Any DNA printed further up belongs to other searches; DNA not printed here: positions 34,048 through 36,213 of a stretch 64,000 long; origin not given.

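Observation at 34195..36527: Low-GC inserted gene for a secreted Ig-repeat protein with an unrecognised Cys-rich C-terminal domain, inserted between duplicated MaoC paralogs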

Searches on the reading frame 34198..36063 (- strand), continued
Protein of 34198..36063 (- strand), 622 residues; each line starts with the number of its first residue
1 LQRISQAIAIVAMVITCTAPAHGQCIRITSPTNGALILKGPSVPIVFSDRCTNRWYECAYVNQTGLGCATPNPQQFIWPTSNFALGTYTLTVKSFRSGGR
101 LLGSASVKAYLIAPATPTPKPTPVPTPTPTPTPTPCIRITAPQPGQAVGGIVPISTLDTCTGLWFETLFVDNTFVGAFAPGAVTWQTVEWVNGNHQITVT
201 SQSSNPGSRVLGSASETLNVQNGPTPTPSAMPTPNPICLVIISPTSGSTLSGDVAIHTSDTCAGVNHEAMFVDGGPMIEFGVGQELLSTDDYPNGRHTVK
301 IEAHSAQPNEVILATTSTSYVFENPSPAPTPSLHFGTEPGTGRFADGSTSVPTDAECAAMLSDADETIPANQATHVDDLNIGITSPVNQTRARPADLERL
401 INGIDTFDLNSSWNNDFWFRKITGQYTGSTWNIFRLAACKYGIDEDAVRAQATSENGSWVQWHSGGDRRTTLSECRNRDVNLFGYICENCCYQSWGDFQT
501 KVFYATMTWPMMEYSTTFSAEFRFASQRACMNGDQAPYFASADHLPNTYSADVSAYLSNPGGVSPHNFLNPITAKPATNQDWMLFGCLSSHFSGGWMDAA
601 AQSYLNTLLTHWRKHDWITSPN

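Call 47: find_encoding_contigs(protein=P0034, flank=7000, max_places=1)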
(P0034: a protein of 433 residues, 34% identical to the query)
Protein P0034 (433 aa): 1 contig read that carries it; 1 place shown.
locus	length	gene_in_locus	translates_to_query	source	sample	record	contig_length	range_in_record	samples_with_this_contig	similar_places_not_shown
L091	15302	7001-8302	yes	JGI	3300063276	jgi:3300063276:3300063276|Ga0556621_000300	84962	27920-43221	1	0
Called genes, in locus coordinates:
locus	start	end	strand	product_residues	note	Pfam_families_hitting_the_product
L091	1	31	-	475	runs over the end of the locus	PF00072:Response_reg, PF00158:Sigma54_activat, PF01078:Mg_chelatase (faint), PF14532:Sigma54_activ_2, PF07728:AAA_5, PF25601:AAA_lid_14, PF02954:HTH_8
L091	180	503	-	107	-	-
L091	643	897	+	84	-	PF00581:Rhodanese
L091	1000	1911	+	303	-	PF07885:Ion_trans_2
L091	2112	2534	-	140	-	-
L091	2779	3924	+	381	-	PF02405:MlaE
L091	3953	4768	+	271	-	PF00005:ABC_tran, PF13304:AAA_21 (faint)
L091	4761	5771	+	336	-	PF02470:MlaD, PF28544:Helical_needle (faint)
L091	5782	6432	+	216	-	PF03886:ABC_trans_aux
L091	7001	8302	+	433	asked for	-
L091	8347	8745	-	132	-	PF07366:SnoaL (weak), PF12680:SnoaL_2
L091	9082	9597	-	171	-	PF13474:SnoaL_3, PF14534:DUF4440 (weak), PF12680:SnoaL_2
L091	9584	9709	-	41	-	-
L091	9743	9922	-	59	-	-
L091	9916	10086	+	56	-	-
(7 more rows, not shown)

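Call 54: predict_structure(alignment_id=A3)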
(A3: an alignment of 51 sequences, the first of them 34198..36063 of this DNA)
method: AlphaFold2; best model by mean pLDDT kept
length: 622 residues; sequences in the alignment: 51
mean_pLDDT: 81.5   pTM: 0.54
mean pLDDT of the five models: 81.5, 80.0, 79.5, 78.2, 77.1
residues with pLDDT >= 90: 251; 70-90: 257; 50-70: 69; < 50: 45
segments of 3 or more residues with pLDDT < 50: 17-21, 117-131, 205-207, 225-234, 327-331
pLDDT, mean of each block of 10 residues (from residue 1): 62 54 78 94 91 87 87 75 95 88 94 67 39 82 94 95 87 79 88 95 66 96 53 64 93 86 90 83 82 90 80 95 62 77 56 88 86 86 91 84 60 64 92 93 92 82 80 76 82 81 66 91 90 86 73 93 90 87 94 86 88 78 38
secondary structure, 60 per line:
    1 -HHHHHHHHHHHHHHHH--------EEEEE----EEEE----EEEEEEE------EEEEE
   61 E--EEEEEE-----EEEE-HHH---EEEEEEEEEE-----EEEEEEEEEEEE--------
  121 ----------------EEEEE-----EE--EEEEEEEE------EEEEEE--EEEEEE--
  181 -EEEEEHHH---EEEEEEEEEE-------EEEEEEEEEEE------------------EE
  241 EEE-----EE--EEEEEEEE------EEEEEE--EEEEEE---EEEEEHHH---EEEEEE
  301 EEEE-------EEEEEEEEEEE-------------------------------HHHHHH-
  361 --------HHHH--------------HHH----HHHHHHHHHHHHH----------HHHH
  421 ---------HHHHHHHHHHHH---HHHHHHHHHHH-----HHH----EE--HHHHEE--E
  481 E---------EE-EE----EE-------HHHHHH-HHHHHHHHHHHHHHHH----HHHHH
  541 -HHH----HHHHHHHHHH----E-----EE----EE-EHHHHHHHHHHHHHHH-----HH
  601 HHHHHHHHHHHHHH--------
elements in order: H2-17 E26-30 E35-38 E43-49 E56-61 E64-69 E75-78 E86-95 E101-112 E137-141 E151-158 E165-170 E173-178 E182-186 E193-202 E210-220 E239-243 E253-260 E267-272 E275-280 E284-288 E295-304 E312-322 H354-359 H369-372 H394-406 H417-420 H430-441 H445-455 H472-475 H509-514 H516-531 H536-540 H549-558 H579-593 H599-614
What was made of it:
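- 35098..35352 (-): Ig-like repeat 3 (residues 238-322). AF2 all-beta domain 239-322 (call 54).
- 35404..35658 (-): Ig-like repeat 2 (residues 136-220), Big_7 type. AF2 beta domain 137-220 (call 54).
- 35728..35991 (-): Ig-like repeat 1 (residues 25-112). Pro/Thr linkers lie at 35659-35727 and 35353-35403. AF2 beta domain 26-112; linkers have pLDDT below 50 (call 54).
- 35995..36063 (-): Signal-peptide-like segment (L/M)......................, with predicted cleavage AHG|QC. It begins at a CTG codon (36061-36063), not at a canonical start. AF2 helix 2-17 (call 54).
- On Big_7 Ig-like domain (PF17957): All three repeats are modelled as beta domains with pLDDT mostly 80-95 (call 54).
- Checked: AlphaFold2 models them as three all-beta domains (26-112, 137-220, 239-322) with low-confidence linkers (call 54).
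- Three Ig-like modules and Pro/Thr linkers are typical of surface proteins (call 54).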

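Call 61: search_protein_families(library=phrogs, proteins=[window:34198-36063:-, P0006], max_evalue=0.01)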
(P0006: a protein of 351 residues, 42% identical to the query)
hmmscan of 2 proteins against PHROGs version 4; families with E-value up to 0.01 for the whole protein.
window:34198-36063:- (622 aa): 0 families

P0006 (351 aa): 0 families

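Call 66: find_encoding_contigs(protein=P0014, flank=8000, max_places=1)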
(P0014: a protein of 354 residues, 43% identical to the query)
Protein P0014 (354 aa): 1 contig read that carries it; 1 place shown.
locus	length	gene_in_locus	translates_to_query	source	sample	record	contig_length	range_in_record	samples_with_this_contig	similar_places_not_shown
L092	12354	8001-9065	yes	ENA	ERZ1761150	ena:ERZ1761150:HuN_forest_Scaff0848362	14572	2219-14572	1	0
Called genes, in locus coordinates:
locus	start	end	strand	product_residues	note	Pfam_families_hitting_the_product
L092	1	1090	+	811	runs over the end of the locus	PF13807:GNVR (weak), PF10609:ParA (faint), PF01656:CbiA (weak), PF13614:AAA_31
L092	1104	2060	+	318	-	PF02563:Poly_export, PF10531:SLBB, PF22461:SLBB_2, PF10531:SLBB, PF22461:SLBB_2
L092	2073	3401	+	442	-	PF01943:Polysacc_synt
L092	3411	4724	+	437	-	PF04932:Wzy_C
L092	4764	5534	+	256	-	PF00984:UDPG_MGDP_dh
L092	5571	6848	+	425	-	PF13439:Glyco_transf_4, PF13579:Glyco_trans_4_4, PF00534:Glycos_transf_1, PF13692:Glyco_trans_1_4, PF13524:Glyco_trans_1_2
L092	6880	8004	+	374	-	PF13439:Glyco_transf_4 (faint), PF13692:Glyco_trans_1_4 (weak)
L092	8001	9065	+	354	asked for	-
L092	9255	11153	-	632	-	PF12371:TMEM131_like_N (faint), PF15780:ASH (weak), PF22073:Cep192_D4, PF22544:HYDIN_VesB_CFA65-like_Ig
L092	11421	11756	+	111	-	-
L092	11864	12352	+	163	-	?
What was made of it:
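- P0014 overlaps the upstream GT4 gene by 4 bp, at the end of a Wzc-Wza-Wzx-Wzy-Ugd-GT4-GT4 cluster (call 66).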

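Call 67: find_encoding_contigs(protein=P0021, flank=7000, max_places=1)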
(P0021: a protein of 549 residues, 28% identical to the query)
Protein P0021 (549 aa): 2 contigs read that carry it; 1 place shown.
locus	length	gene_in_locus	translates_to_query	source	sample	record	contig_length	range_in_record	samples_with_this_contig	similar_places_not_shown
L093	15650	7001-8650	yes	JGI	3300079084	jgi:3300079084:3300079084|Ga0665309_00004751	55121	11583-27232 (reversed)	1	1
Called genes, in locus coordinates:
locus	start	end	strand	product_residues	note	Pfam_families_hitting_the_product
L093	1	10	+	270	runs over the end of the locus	PF00984:UDPG_MGDP_dh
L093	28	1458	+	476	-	PF04932:Wzy_C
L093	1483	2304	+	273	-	PF01522:Polysacc_deac_1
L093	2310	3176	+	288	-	-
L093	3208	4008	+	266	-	PF08241:Methyltransf_11, PF13649:Methyltransf_25 (weak)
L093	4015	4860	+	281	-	PF00027:cNMP_binding, PF13545:HTH_Crp_2, PF13412:HTH_24 (weak)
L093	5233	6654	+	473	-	PF07602:DUF1565 (faint), PF22842:Pel9A-like_beta_helix, PF05048:NosD (faint), PF13229:Beta_helix (faint)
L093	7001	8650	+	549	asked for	PF17957:Big_7 (weak)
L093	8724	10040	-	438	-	PF13483:Lactamase_B_3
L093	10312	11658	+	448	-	PF13483:Lactamase_B_3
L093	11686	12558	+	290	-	PF00535:Glycos_transf_2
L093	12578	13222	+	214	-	-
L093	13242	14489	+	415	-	-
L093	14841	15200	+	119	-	-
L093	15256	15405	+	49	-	-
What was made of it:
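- P0021 lies among Wzy, a polysaccharide deacetylase, a Pel9A-like beta-helix protein and GT2 (call 67).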

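Call 68: find_encoding_contigs(protein=P0023, flank=7000, max_places=1)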
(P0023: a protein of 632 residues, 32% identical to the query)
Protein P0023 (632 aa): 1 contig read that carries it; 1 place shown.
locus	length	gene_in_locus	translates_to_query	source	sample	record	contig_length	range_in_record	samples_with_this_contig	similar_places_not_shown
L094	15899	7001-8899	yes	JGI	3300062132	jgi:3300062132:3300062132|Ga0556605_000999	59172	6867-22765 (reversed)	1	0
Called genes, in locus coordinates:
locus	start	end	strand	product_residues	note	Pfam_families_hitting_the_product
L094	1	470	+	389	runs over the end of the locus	PF01594:AI-2E_transport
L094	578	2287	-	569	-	PF07969:Amidohydro_3, PF01979:Amidohydro_1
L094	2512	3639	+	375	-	PF04909:Amidohydro_2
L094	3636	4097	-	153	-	PF13577:SnoaL_4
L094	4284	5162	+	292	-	PF08450:SGL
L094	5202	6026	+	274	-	PF00106:adh_short, PF13561:adh_short_C2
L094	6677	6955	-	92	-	-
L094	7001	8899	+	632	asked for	-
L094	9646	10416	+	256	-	PF02563:Poly_export, PF10531:SLBB, PF22461:SLBB_2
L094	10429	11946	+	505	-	-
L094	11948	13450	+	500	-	PF13191:AAA_16 (weak), PF07728:AAA_5 (weak), PF13401:AAA_22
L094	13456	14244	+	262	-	-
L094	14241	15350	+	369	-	PF01408:GFO_IDH_MocA, PF22725:GFO_IDH_MocA_C3, PF02894:GFO_IDH_MocA_C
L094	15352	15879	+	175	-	PF25084:LbH_EIF2B (weak), PF25087:GMPPB_C (weak), PF14602:Hexapep_2 (faint), PF00132:Hexapep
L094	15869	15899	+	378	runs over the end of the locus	PF01041:DegT_DnrJ_EryC1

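Call 73: find_related_loci(query=window:34198-35991:-, collection=metagenome_contigs, flank=10000)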
Query window:34198-35991:- (598 aa) in metagenome_contigs; peptide patterns used: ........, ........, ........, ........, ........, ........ (x = any residue, [..] = any of these).
31 stretches matched a pattern; 1 encode a relative of the query (tblastn E <= 1e-3); 1 distinct loci.
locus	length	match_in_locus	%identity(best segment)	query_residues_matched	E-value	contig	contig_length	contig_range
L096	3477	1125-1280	38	557-598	1e-5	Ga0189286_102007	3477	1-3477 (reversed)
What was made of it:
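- Tried and rejected: The metagenome scan for close relatives found nothing useful (call 73).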
